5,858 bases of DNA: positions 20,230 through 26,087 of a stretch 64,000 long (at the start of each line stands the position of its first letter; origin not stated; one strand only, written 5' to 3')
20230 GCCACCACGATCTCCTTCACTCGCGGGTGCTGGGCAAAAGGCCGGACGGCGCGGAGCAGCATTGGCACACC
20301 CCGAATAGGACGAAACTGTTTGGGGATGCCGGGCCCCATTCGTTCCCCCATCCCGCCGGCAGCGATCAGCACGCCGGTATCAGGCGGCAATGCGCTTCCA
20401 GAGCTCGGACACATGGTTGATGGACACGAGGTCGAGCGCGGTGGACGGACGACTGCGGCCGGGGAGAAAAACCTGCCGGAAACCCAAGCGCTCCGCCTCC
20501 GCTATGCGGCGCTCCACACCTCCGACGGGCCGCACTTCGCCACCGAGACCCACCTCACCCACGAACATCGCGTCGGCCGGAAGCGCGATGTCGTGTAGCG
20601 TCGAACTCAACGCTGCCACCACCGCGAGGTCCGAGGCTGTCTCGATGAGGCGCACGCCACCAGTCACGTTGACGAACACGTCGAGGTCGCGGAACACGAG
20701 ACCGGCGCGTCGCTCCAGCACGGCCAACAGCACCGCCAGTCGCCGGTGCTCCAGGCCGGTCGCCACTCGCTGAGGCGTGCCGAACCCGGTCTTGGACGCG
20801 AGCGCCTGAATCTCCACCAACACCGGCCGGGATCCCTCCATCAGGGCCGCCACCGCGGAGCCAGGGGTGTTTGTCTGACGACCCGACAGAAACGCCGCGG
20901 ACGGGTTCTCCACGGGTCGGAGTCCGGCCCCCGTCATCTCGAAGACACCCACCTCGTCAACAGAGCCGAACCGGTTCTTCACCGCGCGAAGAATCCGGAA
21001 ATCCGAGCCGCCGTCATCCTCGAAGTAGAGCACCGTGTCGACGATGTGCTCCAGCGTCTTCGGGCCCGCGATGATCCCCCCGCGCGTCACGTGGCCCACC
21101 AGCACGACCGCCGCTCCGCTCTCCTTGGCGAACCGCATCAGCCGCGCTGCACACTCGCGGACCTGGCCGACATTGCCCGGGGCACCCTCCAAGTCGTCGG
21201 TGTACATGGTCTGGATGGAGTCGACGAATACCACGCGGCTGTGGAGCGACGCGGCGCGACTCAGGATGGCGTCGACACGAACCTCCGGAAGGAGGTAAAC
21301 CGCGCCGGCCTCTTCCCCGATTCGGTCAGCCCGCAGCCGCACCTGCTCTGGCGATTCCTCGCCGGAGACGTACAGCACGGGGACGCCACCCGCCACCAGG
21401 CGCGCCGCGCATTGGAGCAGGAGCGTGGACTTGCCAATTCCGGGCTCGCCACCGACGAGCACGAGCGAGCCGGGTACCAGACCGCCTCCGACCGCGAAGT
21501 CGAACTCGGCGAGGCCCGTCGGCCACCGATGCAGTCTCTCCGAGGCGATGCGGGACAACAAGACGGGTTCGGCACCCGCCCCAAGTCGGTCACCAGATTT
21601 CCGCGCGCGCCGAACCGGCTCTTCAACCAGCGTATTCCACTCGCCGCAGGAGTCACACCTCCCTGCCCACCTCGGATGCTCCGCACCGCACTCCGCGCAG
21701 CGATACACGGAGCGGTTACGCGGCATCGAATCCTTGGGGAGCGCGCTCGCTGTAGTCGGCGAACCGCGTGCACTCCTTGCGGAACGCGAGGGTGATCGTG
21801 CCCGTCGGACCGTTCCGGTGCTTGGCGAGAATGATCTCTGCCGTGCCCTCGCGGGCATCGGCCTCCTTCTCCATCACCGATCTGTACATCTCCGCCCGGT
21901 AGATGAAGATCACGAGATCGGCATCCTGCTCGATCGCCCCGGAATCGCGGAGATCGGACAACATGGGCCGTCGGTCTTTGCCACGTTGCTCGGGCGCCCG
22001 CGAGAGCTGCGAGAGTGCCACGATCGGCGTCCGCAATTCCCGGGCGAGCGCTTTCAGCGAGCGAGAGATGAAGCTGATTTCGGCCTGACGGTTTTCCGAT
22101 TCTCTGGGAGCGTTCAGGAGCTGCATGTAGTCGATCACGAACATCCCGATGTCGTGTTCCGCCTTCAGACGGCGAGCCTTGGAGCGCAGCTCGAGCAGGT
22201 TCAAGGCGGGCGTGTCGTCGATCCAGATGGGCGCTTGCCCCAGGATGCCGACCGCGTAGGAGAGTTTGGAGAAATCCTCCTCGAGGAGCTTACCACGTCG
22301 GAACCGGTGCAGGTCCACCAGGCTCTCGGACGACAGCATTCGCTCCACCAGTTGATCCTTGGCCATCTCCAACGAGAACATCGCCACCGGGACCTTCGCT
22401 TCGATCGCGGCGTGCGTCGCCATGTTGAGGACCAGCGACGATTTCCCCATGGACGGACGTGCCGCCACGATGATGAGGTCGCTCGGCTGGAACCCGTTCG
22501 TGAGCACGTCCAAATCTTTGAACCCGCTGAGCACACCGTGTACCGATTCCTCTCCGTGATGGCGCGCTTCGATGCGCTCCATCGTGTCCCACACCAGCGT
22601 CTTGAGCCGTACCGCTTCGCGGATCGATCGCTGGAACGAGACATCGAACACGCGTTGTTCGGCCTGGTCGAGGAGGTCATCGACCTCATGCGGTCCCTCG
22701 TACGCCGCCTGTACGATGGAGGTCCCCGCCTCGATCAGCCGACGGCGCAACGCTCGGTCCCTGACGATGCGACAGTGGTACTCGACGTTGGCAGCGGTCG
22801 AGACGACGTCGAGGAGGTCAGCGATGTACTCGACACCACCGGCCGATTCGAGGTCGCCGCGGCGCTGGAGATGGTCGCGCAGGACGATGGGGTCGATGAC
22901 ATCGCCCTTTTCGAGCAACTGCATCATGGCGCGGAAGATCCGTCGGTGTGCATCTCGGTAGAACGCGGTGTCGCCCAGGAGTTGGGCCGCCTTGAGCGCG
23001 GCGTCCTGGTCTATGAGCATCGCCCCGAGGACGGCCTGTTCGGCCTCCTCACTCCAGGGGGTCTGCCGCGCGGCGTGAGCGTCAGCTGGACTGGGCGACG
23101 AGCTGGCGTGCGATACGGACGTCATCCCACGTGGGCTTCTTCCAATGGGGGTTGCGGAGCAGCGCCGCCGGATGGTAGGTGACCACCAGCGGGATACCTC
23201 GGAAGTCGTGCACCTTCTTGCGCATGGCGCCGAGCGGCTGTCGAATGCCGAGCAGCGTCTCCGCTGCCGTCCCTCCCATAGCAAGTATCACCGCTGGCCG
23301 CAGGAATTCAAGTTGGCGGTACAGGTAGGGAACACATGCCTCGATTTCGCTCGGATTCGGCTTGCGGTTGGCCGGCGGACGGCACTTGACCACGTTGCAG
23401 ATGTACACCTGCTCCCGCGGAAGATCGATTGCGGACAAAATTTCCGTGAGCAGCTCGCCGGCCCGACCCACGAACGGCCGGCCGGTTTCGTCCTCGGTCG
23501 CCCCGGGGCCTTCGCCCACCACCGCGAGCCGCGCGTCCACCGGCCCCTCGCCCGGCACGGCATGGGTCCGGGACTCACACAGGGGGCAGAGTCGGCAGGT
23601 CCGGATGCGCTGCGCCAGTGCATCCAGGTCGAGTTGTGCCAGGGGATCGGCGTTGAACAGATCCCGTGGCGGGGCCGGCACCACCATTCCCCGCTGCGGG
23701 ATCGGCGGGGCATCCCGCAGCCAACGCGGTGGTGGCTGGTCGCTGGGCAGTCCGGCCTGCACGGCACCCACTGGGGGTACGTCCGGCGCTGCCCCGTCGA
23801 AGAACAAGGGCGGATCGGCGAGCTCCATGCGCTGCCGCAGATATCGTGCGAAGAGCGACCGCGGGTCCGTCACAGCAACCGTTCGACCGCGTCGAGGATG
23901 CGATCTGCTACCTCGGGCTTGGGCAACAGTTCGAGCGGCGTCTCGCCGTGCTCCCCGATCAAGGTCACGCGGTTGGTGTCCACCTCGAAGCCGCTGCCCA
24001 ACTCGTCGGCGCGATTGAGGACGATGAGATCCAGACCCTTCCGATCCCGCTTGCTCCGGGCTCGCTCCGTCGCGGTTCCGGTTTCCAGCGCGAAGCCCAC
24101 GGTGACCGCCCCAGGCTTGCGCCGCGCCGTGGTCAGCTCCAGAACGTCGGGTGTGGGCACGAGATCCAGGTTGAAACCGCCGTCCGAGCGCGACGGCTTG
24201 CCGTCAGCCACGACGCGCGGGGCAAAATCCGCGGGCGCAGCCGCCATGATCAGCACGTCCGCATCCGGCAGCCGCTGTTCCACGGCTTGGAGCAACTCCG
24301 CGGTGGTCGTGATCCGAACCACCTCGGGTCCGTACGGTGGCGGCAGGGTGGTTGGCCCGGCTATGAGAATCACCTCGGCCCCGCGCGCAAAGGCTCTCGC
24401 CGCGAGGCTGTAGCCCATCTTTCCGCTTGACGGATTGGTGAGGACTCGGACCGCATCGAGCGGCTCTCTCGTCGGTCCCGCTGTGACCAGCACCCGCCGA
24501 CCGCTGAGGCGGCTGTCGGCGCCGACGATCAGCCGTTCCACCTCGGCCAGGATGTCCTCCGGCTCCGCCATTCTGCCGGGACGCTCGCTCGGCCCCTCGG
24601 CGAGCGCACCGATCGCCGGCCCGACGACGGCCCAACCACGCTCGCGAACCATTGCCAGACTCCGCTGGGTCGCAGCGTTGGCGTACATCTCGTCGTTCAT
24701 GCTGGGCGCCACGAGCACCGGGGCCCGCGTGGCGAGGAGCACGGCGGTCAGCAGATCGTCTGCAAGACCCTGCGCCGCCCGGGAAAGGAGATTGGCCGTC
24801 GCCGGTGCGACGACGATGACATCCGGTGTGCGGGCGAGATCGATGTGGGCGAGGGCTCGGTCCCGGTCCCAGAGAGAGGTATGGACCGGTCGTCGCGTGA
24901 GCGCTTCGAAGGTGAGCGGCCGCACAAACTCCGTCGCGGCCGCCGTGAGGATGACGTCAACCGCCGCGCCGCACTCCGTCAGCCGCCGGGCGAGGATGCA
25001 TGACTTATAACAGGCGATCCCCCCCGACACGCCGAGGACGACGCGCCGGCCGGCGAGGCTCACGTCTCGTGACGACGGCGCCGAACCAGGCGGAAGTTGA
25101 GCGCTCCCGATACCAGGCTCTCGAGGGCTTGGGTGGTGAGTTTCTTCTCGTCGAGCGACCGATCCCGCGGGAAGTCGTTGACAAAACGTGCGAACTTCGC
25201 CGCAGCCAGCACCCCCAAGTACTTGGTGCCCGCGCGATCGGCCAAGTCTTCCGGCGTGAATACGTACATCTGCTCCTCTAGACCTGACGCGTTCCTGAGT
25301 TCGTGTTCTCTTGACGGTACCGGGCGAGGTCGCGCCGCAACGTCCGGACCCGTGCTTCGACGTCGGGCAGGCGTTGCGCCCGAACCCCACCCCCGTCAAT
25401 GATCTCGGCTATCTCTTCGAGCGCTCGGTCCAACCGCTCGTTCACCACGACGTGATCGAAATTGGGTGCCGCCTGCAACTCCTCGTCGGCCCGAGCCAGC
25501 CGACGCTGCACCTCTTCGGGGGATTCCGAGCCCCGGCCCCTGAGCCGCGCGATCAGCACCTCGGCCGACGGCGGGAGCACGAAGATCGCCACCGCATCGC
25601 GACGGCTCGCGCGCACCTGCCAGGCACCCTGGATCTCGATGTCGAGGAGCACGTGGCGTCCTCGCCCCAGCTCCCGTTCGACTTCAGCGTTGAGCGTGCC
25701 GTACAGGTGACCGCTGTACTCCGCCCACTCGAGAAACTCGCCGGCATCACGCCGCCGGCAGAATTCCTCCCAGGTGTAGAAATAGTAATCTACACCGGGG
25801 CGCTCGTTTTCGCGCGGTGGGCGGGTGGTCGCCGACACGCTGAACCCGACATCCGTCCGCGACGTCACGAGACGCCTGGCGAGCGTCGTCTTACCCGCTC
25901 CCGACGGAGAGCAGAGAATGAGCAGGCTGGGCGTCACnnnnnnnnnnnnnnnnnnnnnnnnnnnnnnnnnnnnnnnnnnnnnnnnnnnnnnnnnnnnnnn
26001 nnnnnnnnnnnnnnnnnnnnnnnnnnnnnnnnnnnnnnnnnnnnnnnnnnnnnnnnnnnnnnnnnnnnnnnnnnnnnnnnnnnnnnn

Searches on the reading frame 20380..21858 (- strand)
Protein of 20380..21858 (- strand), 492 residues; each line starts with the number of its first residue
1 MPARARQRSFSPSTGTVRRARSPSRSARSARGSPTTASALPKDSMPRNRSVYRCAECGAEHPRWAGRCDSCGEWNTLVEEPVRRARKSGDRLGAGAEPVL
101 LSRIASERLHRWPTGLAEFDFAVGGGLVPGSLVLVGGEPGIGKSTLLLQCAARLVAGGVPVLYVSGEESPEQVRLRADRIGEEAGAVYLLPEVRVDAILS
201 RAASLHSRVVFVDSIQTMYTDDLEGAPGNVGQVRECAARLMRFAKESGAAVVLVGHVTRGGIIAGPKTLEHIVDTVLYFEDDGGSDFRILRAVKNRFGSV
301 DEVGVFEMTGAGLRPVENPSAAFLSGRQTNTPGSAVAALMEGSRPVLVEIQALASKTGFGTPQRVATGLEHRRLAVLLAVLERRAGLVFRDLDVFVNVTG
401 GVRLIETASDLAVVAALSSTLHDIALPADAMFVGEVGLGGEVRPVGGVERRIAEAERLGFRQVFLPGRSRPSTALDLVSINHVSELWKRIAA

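Call 45: search_protein_families(library=pfam, proteins=[window:20380-21858:-], max_evalue=0.00001)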
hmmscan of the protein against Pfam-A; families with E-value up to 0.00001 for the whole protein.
window:20380-21858:- (492 aa): 6 families
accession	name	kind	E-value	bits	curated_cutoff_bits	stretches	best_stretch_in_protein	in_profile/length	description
PF13481.12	AAA_25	-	6.1e-16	59.1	27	1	125-259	27-192/195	AAA domain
PF06745.19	ATPase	-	1.8e-14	54.1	26.6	1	113-183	2-73/231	KaiC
PF18073.7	Zn_ribbon_LapB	-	4e-12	46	25.7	1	52-79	1-28/28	Rubredoxin metal binding domain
PF03796.21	DnaB_C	-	2.8e-08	33.9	27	0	113-176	3-66/255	DnaB-like helicase C terminal domain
PF05362.19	Lon_C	-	2.4e-07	31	21.1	1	409-470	112-173/205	Lon protease (S16) C-terminal proteolytic domain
PF13541.12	ChlI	-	2.9e-06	27.6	27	1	385-466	36-118/121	Subunit ChlI of Mg-chelatase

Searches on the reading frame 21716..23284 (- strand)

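Call 45: search_protein_families(library=pfam, proteins=[window:21716-23284:-], max_evalue=0.00001)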
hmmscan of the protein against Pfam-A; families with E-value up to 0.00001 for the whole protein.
window:21716-23284:- (522 aa): 3 families
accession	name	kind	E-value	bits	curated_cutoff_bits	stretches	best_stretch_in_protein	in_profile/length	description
PF03796.21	DnaB_C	-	3.5e-105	351.4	27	1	250-510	1-255/255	DnaB-like helicase C terminal domain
PF00772.26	DnaB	-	7.8e-32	109.8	23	1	75-176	2-103/103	DnaB-like helicase N terminal domain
PF13481.12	AAA_25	-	2.1e-09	37.7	27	1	250-426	14-189/195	AAA domain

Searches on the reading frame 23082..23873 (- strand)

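Call 45: search_protein_families(library=pfam, proteins=[window:23082-23873:-], max_evalue=0.00001)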
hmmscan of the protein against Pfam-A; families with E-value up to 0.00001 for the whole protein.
window:23082-23873:- (263 aa): 1 family
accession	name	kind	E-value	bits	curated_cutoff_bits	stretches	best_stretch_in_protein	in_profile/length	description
PF03167.25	UDG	-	1.5e-38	132.5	24.3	1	107-251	1-139/141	Uracil DNA glycosylase superfamily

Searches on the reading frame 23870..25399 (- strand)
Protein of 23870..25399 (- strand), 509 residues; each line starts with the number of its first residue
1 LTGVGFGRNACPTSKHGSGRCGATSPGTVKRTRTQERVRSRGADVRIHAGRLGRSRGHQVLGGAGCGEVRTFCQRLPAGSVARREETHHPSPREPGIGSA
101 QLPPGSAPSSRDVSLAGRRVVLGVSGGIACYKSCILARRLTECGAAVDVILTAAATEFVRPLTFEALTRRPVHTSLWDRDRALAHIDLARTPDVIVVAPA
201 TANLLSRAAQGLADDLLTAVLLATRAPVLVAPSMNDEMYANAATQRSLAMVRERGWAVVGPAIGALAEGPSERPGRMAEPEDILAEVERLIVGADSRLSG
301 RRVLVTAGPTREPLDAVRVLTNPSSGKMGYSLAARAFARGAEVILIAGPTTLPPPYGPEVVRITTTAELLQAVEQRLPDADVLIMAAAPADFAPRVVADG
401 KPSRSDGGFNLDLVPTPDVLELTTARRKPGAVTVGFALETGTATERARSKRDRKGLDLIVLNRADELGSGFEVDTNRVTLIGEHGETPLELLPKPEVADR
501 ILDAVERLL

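Call 45: search_protein_families(library=pfam, proteins=[window:23870-25399:-], max_evalue=0.00001)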
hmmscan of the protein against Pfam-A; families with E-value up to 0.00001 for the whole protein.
window:23870-25399:- (509 aa): 2 families
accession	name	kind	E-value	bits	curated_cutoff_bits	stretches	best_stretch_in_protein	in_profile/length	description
PF04127.22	DFP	-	4.2e-63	213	22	1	298-481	1-186/186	DNA/pantothenate metabolism flavoprotein C-terminal domain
PF02441.25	Flavoprotein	-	2.4e-28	99.2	22.7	1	119-289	2-160/162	Flavoprotein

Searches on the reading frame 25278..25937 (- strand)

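Call 45: search_protein_families(library=pfam, proteins=[window:25278-25937:-], max_evalue=0.00001)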
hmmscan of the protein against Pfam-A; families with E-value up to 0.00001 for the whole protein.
window:25278-25937:- (219 aa): 3 families
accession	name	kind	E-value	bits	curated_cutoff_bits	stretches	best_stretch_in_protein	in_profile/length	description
PF00625.27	Guanylate_kin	-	1.2e-45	155.9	25.2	1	5-181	4-180/182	Guanylate kinase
PF13671.12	AAA_33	-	8.9e-08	33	27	1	5-145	1-130/143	AAA domain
PF13238.12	AAA_18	-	7.1e-06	26.9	29.4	0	7-141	2-117/128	AAA domain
